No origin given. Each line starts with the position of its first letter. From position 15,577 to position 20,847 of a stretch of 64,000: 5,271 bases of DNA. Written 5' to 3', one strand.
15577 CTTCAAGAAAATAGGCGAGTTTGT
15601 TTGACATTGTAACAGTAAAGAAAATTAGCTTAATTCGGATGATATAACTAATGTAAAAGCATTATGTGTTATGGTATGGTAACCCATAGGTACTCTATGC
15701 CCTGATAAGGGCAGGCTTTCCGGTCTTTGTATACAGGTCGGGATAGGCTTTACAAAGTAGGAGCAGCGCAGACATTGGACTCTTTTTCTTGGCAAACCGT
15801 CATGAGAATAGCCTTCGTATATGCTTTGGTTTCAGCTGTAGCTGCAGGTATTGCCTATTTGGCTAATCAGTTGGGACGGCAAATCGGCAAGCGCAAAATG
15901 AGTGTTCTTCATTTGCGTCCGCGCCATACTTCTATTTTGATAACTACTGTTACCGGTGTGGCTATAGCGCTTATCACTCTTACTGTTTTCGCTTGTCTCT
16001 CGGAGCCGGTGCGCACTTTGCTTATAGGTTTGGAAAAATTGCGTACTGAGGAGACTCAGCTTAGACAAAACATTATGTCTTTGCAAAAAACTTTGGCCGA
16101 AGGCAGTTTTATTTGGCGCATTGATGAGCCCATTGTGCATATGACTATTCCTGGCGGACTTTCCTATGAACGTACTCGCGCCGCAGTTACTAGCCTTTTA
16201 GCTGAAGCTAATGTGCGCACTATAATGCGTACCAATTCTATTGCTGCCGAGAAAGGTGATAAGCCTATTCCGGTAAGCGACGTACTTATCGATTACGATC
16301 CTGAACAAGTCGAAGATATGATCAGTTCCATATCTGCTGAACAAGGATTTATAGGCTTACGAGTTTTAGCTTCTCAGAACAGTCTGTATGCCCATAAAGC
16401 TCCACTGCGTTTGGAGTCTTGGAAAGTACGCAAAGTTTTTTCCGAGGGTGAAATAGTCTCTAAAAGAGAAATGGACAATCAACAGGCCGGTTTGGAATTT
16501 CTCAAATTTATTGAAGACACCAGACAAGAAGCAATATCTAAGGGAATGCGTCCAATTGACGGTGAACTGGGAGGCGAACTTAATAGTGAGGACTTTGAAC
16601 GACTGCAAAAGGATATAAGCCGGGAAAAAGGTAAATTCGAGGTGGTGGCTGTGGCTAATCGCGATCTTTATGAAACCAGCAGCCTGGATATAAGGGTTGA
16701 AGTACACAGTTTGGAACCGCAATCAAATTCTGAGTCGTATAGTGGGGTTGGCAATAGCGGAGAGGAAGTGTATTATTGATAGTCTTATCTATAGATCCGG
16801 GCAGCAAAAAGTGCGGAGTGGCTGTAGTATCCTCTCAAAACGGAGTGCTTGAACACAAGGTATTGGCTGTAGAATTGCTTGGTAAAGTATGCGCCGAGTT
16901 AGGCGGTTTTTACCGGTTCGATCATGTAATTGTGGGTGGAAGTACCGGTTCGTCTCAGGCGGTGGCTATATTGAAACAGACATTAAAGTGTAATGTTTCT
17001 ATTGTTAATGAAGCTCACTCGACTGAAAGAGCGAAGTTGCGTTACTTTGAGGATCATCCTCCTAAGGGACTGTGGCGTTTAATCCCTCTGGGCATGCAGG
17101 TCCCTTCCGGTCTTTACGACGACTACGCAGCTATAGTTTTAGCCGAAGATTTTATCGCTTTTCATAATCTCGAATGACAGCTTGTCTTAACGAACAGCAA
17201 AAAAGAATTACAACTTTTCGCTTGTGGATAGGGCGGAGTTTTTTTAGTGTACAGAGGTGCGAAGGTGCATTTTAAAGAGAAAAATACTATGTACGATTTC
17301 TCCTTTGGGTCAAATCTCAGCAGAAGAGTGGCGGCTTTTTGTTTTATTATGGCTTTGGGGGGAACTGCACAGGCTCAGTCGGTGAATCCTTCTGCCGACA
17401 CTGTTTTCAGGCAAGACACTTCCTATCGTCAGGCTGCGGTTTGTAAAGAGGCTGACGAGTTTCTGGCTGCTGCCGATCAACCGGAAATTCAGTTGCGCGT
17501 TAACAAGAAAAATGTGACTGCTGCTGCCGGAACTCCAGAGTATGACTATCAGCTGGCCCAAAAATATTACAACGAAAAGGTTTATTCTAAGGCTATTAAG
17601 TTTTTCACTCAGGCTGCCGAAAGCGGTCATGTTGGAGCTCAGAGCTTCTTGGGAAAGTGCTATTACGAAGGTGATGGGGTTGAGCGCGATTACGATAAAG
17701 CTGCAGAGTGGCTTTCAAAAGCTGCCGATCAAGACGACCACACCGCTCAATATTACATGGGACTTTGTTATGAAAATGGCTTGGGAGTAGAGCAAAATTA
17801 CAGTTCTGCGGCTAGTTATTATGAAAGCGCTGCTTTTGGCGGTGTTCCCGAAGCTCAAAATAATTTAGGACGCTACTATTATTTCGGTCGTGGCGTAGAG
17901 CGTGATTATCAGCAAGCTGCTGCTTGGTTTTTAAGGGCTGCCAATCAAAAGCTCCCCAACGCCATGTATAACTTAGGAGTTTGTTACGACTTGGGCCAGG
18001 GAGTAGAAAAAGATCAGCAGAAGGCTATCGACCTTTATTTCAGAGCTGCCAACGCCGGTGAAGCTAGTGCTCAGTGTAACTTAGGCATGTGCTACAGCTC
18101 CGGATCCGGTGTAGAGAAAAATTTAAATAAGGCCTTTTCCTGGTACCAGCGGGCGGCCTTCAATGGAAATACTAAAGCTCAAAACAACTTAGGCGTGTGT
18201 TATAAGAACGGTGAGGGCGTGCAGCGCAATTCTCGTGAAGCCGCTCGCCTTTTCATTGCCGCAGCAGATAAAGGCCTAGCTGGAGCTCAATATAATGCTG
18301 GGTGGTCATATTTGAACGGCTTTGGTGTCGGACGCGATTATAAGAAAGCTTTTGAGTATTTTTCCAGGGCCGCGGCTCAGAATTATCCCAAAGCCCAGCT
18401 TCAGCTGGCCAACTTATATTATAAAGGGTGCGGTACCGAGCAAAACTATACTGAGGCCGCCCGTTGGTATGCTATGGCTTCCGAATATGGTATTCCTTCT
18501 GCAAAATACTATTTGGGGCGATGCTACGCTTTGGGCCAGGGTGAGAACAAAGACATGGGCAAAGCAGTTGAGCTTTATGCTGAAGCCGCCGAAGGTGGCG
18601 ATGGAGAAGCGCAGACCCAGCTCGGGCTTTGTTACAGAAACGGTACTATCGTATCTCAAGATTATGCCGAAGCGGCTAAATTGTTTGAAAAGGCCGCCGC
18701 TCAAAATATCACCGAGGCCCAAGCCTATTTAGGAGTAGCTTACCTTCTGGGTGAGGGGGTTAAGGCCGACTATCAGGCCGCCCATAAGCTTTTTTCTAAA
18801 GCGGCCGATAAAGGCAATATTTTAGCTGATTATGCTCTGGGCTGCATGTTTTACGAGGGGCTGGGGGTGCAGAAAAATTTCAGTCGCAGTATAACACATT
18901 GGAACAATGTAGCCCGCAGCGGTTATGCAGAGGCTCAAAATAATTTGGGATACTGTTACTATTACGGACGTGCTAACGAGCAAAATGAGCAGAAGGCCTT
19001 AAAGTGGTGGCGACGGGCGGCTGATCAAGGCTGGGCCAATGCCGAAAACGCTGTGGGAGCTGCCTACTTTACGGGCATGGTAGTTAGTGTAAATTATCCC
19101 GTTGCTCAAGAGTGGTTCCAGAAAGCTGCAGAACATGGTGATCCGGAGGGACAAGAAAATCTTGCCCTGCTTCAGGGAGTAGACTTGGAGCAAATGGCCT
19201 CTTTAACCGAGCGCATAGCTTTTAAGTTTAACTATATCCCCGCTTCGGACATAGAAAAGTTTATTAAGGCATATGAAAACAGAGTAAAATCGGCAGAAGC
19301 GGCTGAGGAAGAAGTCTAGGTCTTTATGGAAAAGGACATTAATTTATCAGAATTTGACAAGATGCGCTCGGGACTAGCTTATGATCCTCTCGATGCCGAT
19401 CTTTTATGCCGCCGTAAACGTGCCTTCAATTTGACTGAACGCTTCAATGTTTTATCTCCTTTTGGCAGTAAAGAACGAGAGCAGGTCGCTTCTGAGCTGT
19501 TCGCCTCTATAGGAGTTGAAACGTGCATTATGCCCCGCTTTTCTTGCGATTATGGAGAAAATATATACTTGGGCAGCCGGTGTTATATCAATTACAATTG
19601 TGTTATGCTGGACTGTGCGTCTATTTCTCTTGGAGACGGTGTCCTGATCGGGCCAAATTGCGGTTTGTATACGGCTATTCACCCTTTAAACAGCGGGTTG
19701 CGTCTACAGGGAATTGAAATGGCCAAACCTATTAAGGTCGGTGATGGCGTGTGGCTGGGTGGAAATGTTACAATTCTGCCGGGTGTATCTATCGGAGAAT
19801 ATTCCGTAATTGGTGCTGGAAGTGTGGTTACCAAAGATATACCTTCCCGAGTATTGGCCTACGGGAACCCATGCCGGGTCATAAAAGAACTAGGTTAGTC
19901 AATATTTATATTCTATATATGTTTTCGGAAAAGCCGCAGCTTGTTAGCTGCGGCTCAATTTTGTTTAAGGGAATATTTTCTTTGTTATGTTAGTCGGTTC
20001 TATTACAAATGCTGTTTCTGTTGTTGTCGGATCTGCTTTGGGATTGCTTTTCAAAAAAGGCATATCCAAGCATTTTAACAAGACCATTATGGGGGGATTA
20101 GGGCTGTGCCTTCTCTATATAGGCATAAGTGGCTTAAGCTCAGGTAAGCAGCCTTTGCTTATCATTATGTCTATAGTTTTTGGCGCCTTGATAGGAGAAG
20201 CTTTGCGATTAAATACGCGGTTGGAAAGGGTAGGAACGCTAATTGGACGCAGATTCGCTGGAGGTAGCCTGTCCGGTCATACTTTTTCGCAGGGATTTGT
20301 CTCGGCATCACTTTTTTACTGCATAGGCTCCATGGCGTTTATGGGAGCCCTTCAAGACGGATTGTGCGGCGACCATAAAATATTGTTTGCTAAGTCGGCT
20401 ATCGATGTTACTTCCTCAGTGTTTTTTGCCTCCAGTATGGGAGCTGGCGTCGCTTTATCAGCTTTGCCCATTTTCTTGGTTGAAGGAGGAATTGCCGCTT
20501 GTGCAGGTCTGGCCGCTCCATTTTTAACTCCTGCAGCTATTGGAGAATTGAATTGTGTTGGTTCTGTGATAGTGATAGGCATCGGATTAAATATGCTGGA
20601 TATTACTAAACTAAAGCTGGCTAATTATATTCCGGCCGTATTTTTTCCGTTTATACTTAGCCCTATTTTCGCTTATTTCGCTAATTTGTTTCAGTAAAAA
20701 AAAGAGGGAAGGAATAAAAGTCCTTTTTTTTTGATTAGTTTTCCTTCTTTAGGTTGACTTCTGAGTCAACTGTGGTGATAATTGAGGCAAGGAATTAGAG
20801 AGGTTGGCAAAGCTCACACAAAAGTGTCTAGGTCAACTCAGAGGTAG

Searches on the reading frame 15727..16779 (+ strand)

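Call 15: search_protein_families(library=pfam, proteins=[window:15727-16779:+], max_evalue=0.00001)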
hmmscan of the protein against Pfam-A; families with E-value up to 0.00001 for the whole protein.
window:15727-16779:+ (350 aa): 1 family
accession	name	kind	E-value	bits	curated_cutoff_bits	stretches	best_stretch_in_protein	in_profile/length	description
PF11283.13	DUF3084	-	6.9e-20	71.2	25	1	34-103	7-76/77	Protein of unknown function (DUF3084)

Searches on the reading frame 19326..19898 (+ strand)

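Call 15: search_protein_families(library=pfam, proteins=[window:19326-19898:+], max_evalue=0.00001)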
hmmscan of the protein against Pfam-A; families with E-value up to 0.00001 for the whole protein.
window:19326-19898:+ (190 aa): 3 families
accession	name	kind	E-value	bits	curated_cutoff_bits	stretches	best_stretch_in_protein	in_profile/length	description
PF00132.30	Hexapep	-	1.5e-15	56.5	27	1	136-170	2-36/36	Bacterial transferase hexapeptide (six repeats)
PF14602.12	Hexapep_2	-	1.9e-10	40.7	27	1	135-170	1-34/34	Hexapeptide repeat of succinyl-transferase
PF12464.13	Mac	-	3.5e-10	40.4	22.1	1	12-63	1-53/53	Maltose acetyltransferase hexapeptide capping motif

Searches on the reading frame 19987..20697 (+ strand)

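Call 15: search_protein_families(library=pfam, proteins=[window:19987-20697:+], max_evalue=0.00001)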
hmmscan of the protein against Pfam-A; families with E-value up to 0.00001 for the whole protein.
window:19987-20697:+ (236 aa): 1 family
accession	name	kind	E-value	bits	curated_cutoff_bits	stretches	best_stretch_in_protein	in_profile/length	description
PF04474.17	DUF554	-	1.7e-71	240.6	25.1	1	3-224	1-218/220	Protein of unknown function (DUF554)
